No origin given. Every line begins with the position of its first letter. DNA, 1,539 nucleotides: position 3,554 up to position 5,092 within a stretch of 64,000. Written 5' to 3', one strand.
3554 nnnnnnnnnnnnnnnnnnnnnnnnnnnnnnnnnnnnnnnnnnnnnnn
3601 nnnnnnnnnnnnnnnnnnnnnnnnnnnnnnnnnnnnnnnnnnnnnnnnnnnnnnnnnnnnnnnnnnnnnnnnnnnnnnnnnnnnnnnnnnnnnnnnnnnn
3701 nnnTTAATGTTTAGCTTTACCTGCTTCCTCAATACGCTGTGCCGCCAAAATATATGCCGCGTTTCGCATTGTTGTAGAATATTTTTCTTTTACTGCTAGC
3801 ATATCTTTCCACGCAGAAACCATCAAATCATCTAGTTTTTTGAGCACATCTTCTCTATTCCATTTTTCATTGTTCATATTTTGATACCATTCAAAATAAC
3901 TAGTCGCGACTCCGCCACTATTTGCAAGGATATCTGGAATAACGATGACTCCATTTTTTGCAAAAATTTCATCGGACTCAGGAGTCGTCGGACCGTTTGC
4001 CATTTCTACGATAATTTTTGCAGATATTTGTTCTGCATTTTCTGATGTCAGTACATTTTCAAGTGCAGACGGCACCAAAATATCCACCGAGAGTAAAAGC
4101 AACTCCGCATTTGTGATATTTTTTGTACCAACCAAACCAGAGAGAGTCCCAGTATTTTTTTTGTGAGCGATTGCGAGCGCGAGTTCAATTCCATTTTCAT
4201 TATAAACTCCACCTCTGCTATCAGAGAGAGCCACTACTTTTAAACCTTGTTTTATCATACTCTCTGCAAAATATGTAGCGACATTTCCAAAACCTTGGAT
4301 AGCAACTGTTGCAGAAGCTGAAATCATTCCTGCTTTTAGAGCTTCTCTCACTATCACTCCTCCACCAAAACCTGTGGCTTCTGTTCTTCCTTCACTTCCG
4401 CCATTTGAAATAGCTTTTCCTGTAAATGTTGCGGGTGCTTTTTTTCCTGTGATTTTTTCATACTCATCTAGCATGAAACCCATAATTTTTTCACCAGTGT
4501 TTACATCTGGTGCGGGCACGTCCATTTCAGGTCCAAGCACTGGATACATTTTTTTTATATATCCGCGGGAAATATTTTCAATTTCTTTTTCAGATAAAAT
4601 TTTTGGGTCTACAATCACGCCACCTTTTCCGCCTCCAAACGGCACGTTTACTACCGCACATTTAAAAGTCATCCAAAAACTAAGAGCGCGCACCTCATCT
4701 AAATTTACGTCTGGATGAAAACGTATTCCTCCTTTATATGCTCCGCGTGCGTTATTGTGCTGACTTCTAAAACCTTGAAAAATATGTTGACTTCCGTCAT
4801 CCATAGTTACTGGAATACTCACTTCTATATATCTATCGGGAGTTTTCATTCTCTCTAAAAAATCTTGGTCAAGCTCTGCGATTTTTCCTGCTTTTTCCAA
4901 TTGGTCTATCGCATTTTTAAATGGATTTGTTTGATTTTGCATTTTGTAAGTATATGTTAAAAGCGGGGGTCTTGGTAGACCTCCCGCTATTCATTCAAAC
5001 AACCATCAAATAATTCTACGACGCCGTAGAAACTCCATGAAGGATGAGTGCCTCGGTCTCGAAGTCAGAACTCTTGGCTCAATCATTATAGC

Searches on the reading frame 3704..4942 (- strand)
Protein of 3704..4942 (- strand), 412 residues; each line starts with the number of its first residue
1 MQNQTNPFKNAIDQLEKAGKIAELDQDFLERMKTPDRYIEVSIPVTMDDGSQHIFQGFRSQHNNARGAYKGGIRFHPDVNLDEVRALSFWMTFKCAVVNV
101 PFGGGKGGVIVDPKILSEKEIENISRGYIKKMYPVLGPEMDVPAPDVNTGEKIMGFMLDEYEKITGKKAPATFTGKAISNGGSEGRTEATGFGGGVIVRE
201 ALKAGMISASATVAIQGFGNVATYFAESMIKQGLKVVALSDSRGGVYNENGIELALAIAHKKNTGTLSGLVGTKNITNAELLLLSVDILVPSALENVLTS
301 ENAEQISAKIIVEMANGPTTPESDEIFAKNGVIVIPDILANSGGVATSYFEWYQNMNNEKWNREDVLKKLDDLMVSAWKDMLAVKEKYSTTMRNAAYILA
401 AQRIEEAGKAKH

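Call 12: find_encoding_contigs(protein=window:3704-4942:-, flank=3000, max_places=10)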
Protein window:3704-4942:- (412 aa): 12 contigs read that carry it; 5 places shown.
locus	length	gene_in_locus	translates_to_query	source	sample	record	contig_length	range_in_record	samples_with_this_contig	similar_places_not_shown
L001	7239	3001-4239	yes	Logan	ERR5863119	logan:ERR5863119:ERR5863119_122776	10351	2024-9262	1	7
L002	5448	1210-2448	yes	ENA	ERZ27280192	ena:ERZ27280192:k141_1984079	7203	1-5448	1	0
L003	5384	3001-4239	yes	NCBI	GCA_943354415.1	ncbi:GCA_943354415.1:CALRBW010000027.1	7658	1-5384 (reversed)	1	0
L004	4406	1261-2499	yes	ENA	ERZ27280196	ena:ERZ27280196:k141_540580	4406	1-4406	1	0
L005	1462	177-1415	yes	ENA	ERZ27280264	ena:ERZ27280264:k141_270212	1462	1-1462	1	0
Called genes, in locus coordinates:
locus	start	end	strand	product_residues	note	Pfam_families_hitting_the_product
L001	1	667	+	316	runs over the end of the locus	PF02518:HATPase_c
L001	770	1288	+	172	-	PF04542:Sigma70_r2, PF08281:Sigma70_r4_2, PF04545:Sigma70_r4 (weak)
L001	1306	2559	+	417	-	PF18915:DUF5667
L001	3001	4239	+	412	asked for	PF02812:ELFV_dehydrog_N, PF00208:ELFV_dehydrog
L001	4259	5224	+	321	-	PF10432:bact-PGI_C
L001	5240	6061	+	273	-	PF00480:ROK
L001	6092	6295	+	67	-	-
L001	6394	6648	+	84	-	-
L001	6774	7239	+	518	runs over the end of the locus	?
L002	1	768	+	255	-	?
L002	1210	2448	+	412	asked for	PF02812:ELFV_dehydrog_N, PF00208:ELFV_dehydrog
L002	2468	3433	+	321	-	PF10432:bact-PGI_C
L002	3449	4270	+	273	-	PF00480:ROK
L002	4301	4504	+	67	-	-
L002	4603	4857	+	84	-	-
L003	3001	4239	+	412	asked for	PF02812:ELFV_dehydrog_N, PF00208:ELFV_dehydrog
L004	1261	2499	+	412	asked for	PF02812:ELFV_dehydrog_N, PF00208:ELFV_dehydrog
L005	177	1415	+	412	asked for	PF02812:ELFV_dehydrog_N, PF00208:ELFV_dehydrog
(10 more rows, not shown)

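Call 13: find_related_loci(query=window:3704-4942:-, collection=genome_contigs, flank=3000)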
Query window:3704-4942:- (412 aa) in genome_contigs; peptide patterns used: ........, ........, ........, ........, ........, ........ (x = any residue, [..] = any of these).
600 stretches matched a pattern (row limit reached: there are more); 584 encode a relative of the query (tblastn E <= 1e-3); the best 80 are kept; 80 distinct loci.
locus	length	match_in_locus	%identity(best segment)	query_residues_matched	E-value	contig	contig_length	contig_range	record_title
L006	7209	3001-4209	68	6-407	0e+0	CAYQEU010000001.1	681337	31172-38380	MAG TPA_asm: uncultured Candidatus Saccharibacteria bacterium isolate SRP263991_co5_120 genome assembly, contig: NODE_4_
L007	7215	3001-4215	68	6-406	0e+0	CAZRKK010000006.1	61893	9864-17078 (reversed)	MAG TPA_asm: uncultured Candidatus Saccharibacteria bacterium isolate SRP170004_co1_269 genome assembly, contig: NODE_56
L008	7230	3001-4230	65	6-404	0e+0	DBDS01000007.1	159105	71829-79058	MAG TPA_asm: Patescibacteria group bacterium UBA926 UBA926_contig_211, whole genome shotgun sequence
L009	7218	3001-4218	66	3-406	4e-180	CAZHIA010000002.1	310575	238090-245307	MAG TPA_asm: uncultured Candidatus Saccharibacteria bacterium isolate SRP257259_co1_13 genome assembly, contig: NODE_16_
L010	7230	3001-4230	65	1-404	0e+0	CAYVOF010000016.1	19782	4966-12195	MAG TPA_asm: uncultured Candidatus Saccharibacteria bacterium isolate SRP192515_co2_194 genome assembly, contig: NODE_21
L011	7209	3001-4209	65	5-406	1e-178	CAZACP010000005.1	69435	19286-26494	MAG TPA_asm: uncultured Candidatus Saccharibacteria bacterium isolate SRP135725_co1_375 genome assembly, contig: NODE_27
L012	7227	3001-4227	54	6-407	3e-146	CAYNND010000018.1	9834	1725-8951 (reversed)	MAG TPA_asm: uncultured Candidatus Saccharibacteria bacterium isolate SRP170004_co1_174 genome assembly, contig: NODE_11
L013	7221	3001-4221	55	6-411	2e-143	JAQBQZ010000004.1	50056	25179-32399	MAG: Candidatus Taylorbacteria bacterium isolate RYN_386 scaffold_2410993, whole genome shotgun sequence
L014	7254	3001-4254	53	6-407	8e-143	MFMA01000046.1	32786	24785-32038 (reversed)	MAG: Candidatus Kaiserbacteria bacterium RIFCSPLOWO2_01_FULL_54_20 rifcsplowo2_01_scaffold_6534, whole genome shotgun se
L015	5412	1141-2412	55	6-407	6e-141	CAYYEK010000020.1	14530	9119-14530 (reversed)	MAG TPA_asm: uncultured Candidatus Saccharibacteria bacterium isolate SRP192515_co1_7 genome assembly, contig: NODE_4006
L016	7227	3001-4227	54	6-404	6e-141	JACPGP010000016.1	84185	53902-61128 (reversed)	MAG: Candidatus Levyibacteriota bacterium isolate NC_groundwater_391_Ag_B-0.1um_40_33 GD18-4_B1_scaffold_390764, whole g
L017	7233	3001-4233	54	2-411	2e-139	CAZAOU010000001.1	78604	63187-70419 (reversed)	MAG TPA_asm: uncultured Candidatus Saccharibacteria bacterium isolate SRP257259_co1_171 genome assembly, contig: NODE_28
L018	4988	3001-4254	53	6-407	2e-139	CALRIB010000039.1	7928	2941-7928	MAG: Candidatus Nomurabacteria bacterium isolate MaH-09apr19-211 genome assembly, contig: MaH-09apr19-C22758, whole geno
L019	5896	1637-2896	51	4-407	1e-138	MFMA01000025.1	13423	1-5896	MAG: Candidatus Kaiserbacteria bacterium RIFCSPLOWO2_01_FULL_54_20 rifcsplowo2_01_scaffold_38709, whole genome shotgun s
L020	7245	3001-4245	49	6-404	1e-137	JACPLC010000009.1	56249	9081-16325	MAG: Candidatus Kaiserbacteria bacterium isolate NC_groundwater_511_Ag_S-0.1um_54_12 S35_SO-1_scaffold_162648, whole gen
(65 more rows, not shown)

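Call 16: find_homologous_proteins(query=window:3704-4942:-, max_evalue=1e-100)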
Query window:3704-4942:- (412 aa): 7536 proteins with E <= 1e-100 among 8000 candidates; the best 120 are listed.
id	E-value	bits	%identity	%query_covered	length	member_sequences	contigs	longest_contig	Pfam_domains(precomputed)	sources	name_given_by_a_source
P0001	2.7e-270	914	100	100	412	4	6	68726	PF02812.24,PF00208.28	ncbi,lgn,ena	-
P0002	5.9e-241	817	87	100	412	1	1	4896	PF02812.24,PF00208.28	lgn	-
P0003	1.2e-210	718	78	99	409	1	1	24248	PF02812.24,PF00208.28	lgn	-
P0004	5.4e-210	716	77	99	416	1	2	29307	PF02812.24,PF00208.28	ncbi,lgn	-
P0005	1.6e-208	711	77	99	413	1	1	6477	PF02812.24,PF00208.28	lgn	-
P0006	1.6e-208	711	77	99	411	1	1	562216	PF02812.24,PF00208.28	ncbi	ncbi:MAG: Glu/Leu/Phe/Val dehydrogenase [Candidatus Paceibacterota bacterium]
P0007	2.8e-208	710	77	99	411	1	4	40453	PF02812.24,PF00208.28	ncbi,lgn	-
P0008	1.5e-206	704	76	98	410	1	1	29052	PF02812.24,PF00208.28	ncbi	-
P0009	1.6e-201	688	74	99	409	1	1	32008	PF02812.24,PF00208.28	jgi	jgi:glutamate dehydrogenase/leucine dehydrogenase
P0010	5.7e-199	679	74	98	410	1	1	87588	PF02812.24,PF00208.28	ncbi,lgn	-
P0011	8.3e-198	675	73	99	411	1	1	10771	PF02812.24,PF00208.28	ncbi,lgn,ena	-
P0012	2.2e-193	661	72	98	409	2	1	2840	PF02812.24,PF00208.28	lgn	-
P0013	1.0e-190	652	70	98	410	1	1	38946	PF02812.24,PF00208.28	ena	-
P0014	1.2e-190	652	70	98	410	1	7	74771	PF02812.24,PF00208.28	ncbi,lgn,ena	ncbi:MAG: Glu/Leu/Phe/Val dehydrogenase [Patescibacteria group bacterium]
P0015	3.4e-190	650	70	98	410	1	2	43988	PF02812.24,PF00208.28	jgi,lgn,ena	-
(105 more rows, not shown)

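Call 17: find_encoding_contigs(protein=P0002, flank=3000, max_places=2)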
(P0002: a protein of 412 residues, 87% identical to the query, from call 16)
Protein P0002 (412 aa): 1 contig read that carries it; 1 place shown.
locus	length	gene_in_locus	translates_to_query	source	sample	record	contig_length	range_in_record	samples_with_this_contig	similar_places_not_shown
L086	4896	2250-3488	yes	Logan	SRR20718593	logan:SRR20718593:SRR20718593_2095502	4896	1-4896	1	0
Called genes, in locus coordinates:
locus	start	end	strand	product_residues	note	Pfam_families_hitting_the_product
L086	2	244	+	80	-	?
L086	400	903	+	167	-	PF04542:Sigma70_r2, PF08281:Sigma70_r4_2, PF04545:Sigma70_r4 (weak)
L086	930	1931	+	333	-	-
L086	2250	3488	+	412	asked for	PF02812:ELFV_dehydrog_N, PF00208:ELFV_dehydrog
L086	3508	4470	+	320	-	PF10432:bact-PGI_C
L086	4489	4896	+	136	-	?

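Call 18: find_encoding_contigs(protein=P0003, flank=3000, max_places=2)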
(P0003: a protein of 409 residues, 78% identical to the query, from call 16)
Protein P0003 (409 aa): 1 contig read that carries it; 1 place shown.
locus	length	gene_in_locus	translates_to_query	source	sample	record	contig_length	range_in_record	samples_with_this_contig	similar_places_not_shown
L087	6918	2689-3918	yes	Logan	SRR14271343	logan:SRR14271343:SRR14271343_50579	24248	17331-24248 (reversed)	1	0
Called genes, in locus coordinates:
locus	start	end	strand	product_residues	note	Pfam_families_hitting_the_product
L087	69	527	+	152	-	-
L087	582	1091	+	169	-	PF04542:Sigma70_r2, PF08281:Sigma70_r4_2, PF04545:Sigma70_r4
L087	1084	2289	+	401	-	PF18915:DUF5667 (faint)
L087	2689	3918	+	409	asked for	PF02812:ELFV_dehydrog_N, PF00208:ELFV_dehydrog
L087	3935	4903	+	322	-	PF10432:bact-PGI_C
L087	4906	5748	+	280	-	PF00480:ROK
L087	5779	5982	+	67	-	-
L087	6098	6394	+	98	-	-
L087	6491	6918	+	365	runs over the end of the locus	PF01926:MMR_HSR1, PF02421:FeoB_N, PF06071:YchF-GTPase_C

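Call 19: find_encoding_contigs(protein=P0004, flank=3000, max_places=2)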
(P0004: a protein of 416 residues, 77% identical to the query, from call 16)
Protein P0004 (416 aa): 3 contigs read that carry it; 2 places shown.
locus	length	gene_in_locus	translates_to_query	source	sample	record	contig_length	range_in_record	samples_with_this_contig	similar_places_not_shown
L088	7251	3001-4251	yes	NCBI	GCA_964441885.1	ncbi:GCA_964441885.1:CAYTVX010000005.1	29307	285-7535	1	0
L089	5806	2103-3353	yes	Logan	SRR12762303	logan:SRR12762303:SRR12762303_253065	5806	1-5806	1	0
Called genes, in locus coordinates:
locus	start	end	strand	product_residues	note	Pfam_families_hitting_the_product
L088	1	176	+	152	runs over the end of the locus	?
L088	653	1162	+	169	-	PF04542:Sigma70_r2, PF07638:Sigma70_ECF (weak), PF08281:Sigma70_r4_2, PF04545:Sigma70_r4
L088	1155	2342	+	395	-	PF18915:DUF5667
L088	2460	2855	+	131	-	-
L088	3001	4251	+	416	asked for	PF02812:ELFV_dehydrog_N, PF00208:ELFV_dehydrog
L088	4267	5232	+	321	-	PF10432:bact-PGI_C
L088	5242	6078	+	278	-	PF00480:ROK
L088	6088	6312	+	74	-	-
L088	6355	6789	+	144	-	-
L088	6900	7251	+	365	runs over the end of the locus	PF01926:MMR_HSR1, PF02421:FeoB_N, PF06071:YchF-GTPase_C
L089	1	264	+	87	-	?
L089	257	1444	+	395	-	PF18915:DUF5667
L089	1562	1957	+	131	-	-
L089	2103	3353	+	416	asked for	PF02812:ELFV_dehydrog_N, PF00208:ELFV_dehydrog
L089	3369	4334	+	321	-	PF10432:bact-PGI_C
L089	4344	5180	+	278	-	PF00480:ROK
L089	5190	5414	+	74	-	-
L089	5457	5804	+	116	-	?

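Call 20: find_encoding_contigs(protein=P0006, flank=3000, max_places=2)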
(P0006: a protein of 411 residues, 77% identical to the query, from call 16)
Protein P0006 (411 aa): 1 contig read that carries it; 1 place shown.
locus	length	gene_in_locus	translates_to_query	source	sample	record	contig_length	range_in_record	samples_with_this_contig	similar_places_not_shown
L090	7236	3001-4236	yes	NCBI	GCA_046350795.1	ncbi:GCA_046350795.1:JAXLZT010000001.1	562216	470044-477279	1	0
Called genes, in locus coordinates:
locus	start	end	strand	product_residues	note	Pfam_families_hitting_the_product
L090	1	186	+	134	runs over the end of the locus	PF00293:NUDIX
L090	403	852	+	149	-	-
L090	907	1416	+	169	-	PF04542:Sigma70_r2, PF08281:Sigma70_r4_2, PF04545:Sigma70_r4 (weak)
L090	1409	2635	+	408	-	-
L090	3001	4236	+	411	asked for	PF02812:ELFV_dehydrog_N, PF00208:ELFV_dehydrog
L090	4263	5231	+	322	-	PF10432:bact-PGI_C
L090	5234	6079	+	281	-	PF00480:ROK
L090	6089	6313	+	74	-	-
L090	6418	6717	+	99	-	-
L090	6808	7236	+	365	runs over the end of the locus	PF01926:MMR_HSR1, PF02421:FeoB_N, PF06071:YchF-GTPase_C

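Call 23: find_encoding_contigs(protein=P0007, flank=3000, max_places=1)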
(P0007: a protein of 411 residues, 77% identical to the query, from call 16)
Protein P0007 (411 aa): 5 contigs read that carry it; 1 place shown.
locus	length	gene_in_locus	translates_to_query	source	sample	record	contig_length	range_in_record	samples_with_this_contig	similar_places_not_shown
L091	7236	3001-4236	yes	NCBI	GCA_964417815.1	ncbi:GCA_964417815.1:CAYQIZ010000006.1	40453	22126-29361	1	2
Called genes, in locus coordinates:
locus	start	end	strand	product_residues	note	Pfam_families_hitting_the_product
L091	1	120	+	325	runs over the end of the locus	PF01820:Dala_Dala_lig_N, PF01071:GARS_A (weak), PF02655:ATP-grasp_3, PF02222:ATP-grasp (weak), PF07478:Dala_Dala_lig_C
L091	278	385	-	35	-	-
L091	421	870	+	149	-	-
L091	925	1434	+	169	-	PF04542:Sigma70_r2, PF08281:Sigma70_r4_2, PF04545:Sigma70_r4 (weak)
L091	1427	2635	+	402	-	PF18915:DUF5667 (faint)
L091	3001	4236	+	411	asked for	PF02812:ELFV_dehydrog_N, PF00208:ELFV_dehydrog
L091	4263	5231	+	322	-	PF10432:bact-PGI_C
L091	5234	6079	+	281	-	PF00480:ROK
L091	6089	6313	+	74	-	-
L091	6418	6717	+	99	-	-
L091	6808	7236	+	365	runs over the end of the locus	PF01926:MMR_HSR1, PF02421:FeoB_N, PF06071:YchF-GTPase_C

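Call 24: find_encoding_contigs(protein=P0008, flank=3000, max_places=1)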
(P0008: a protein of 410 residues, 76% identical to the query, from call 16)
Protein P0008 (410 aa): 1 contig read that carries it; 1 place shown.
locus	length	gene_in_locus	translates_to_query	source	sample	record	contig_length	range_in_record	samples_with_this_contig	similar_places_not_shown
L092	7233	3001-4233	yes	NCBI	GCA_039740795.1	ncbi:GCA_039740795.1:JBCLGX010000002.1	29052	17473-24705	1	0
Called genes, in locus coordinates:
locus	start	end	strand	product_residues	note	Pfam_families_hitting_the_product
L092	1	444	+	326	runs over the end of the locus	PF00571:CBS (weak), PF01769:MgtE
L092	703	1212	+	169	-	PF04542:Sigma70_r2, PF08281:Sigma70_r4_2, PF04545:Sigma70_r4 (weak)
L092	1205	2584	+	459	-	-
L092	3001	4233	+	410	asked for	PF02812:ELFV_dehydrog_N, PF00208:ELFV_dehydrog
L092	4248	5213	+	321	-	PF10432:bact-PGI_C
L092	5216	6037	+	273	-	PF00480:ROK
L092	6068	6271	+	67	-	-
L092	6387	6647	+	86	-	-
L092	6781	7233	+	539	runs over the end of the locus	PF11074:DUF2779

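Call 25: find_encoding_contigs(protein=P0009, flank=3000, max_places=1)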
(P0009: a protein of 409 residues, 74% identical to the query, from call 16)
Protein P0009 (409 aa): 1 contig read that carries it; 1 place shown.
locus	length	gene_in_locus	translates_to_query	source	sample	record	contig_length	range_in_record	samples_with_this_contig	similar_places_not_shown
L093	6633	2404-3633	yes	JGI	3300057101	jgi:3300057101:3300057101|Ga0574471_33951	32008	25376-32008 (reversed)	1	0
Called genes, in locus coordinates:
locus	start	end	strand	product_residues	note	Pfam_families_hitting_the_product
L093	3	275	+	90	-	?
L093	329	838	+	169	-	PF04542:Sigma70_r2, PF08281:Sigma70_r4_2, PF04545:Sigma70_r4 (weak)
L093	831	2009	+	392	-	PF18915:DUF5667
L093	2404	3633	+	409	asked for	PF02812:ELFV_dehydrog_N, PF00208:ELFV_dehydrog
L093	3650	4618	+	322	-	PF10432:bact-PGI_C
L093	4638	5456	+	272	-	PF00480:ROK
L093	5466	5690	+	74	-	-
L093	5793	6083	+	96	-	-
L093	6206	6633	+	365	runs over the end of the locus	PF01926:MMR_HSR1, PF02421:FeoB_N, PF06071:YchF-GTPase_C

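Call 26: find_encoding_contigs(protein=P0010, flank=3000, max_places=1)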
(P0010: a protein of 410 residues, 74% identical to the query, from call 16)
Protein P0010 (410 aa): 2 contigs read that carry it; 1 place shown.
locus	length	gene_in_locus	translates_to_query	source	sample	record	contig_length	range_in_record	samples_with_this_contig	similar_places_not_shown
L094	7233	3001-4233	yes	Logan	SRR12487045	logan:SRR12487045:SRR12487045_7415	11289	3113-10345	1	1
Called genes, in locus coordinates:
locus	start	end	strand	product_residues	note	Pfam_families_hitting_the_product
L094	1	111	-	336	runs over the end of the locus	PF00512:HisKA, PF02518:HATPase_c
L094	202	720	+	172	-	PF04542:Sigma70_r2, PF08281:Sigma70_r4_2, PF04545:Sigma70_r4 (weak)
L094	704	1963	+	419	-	-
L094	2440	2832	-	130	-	PF14325:DUF4383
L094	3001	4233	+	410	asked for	PF02812:ELFV_dehydrog_N, PF00208:ELFV_dehydrog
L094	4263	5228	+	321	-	PF10432:bact-PGI_C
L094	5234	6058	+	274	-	PF00480:ROK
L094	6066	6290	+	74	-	-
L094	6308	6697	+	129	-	-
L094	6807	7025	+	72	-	-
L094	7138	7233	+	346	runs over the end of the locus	?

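Call 33: find_related_loci(query=A3, collection=metagenome_contigs, flank=2500)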
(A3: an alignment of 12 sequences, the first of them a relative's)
Query A3 (412 aa) in metagenome_contigs; peptide patterns used: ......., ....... (x = any residue, [..] = any of these).
600 stretches matched a pattern (row limit reached: there are more); 369 encode a relative of the query (tblastn E <= 1e-3); the best 80 are kept; 80 distinct loci.
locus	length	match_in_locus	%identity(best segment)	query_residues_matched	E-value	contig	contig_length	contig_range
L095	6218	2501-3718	70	6-409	0e+0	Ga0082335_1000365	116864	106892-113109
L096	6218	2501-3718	70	6-409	0e+0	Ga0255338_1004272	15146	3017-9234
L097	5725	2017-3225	68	6-406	0e+0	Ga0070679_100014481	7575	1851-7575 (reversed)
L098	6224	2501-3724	67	6-409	0e+0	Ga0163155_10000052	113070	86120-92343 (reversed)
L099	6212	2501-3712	67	5-406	0e+0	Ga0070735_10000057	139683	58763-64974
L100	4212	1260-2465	67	6-406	0e+0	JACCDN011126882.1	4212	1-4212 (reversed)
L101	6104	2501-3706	67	6-407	0e+0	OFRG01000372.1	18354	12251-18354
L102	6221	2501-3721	65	6-406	0e+0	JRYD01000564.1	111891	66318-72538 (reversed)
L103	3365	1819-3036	67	6-409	0e+0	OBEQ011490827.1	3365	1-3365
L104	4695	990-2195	64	6-406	0e+0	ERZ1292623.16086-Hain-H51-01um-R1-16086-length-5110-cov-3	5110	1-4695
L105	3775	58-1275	65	6-409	0e+0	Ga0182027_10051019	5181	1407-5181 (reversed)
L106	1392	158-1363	67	6-406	0e+0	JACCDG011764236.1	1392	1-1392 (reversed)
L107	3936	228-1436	64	6-406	1e-179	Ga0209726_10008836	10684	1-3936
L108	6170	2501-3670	67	6-394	1e-177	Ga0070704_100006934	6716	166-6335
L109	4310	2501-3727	67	4-410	2e-178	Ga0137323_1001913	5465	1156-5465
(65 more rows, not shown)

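Call 44: find_encoding_contigs(protein=P0005, flank=3000, max_places=1)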
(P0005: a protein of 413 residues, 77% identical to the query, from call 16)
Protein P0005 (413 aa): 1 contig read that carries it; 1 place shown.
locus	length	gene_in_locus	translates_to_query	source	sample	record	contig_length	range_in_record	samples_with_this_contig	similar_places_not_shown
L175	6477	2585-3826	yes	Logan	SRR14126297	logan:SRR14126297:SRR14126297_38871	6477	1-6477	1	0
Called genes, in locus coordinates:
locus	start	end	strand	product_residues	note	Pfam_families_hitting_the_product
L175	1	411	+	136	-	?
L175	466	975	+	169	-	PF04542:Sigma70_r2, PF08281:Sigma70_r4_2, PF04545:Sigma70_r4 (weak)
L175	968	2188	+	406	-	PF18915:DUF5667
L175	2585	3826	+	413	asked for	PF02812:ELFV_dehydrog_N, PF00208:ELFV_dehydrog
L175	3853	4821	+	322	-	PF10432:bact-PGI_C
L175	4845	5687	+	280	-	PF00480:ROK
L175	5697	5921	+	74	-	-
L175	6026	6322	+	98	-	-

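Call 45: find_encoding_contigs(protein=P0011, flank=3000, max_places=1)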
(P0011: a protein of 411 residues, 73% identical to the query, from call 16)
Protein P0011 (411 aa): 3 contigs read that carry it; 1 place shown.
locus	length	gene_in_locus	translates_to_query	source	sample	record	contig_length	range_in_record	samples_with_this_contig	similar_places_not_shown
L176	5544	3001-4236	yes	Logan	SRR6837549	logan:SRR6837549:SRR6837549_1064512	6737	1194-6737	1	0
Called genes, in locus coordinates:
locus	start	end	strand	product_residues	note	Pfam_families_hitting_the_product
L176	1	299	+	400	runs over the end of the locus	PF01409:tRNA-synt_2d, PF03147:FDX-ACB (weak)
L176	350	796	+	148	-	-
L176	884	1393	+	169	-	PF04542:Sigma70_r2, PF08281:Sigma70_r4_2, PF04545:Sigma70_r4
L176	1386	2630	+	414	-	PF18915:DUF5667 (weak)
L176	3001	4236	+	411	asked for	PF02812:ELFV_dehydrog_N, PF00208:ELFV_dehydrog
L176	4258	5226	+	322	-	PF10432:bact-PGI_C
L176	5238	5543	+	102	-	?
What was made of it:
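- The order sigma, DUF5667, unit, gdhA, PGI, ROK is conserved in 10 distinct relatives with GdhA 73-87% identical (calls 16-20, 23-26, 44, 45).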

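Call 46: find_encoding_contigs(protein=P0012, flank=3000, max_places=1)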
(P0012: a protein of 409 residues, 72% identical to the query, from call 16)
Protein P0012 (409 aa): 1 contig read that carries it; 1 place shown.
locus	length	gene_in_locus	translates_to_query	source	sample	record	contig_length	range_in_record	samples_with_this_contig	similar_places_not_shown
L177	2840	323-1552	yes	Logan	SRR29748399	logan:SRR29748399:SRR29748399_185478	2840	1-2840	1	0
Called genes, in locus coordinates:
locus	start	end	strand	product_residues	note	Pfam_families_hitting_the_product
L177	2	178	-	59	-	?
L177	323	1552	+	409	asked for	PF02812:ELFV_dehydrog_N, PF00208:ELFV_dehydrog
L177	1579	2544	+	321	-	PF10432:bact-PGI_C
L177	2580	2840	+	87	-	?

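Call 61: search_protein_families(library=pfam, max_evalue=1, proteins=[L088:2460-2855:+])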
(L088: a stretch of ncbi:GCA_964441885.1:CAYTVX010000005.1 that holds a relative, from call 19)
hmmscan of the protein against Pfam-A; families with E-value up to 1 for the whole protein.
L088:2460-2855:+ (131 aa): 1 family
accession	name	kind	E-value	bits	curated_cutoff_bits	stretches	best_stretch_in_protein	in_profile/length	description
PF03908.18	Sec20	-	0.096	13.1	27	1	29-105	2-76/92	Sec20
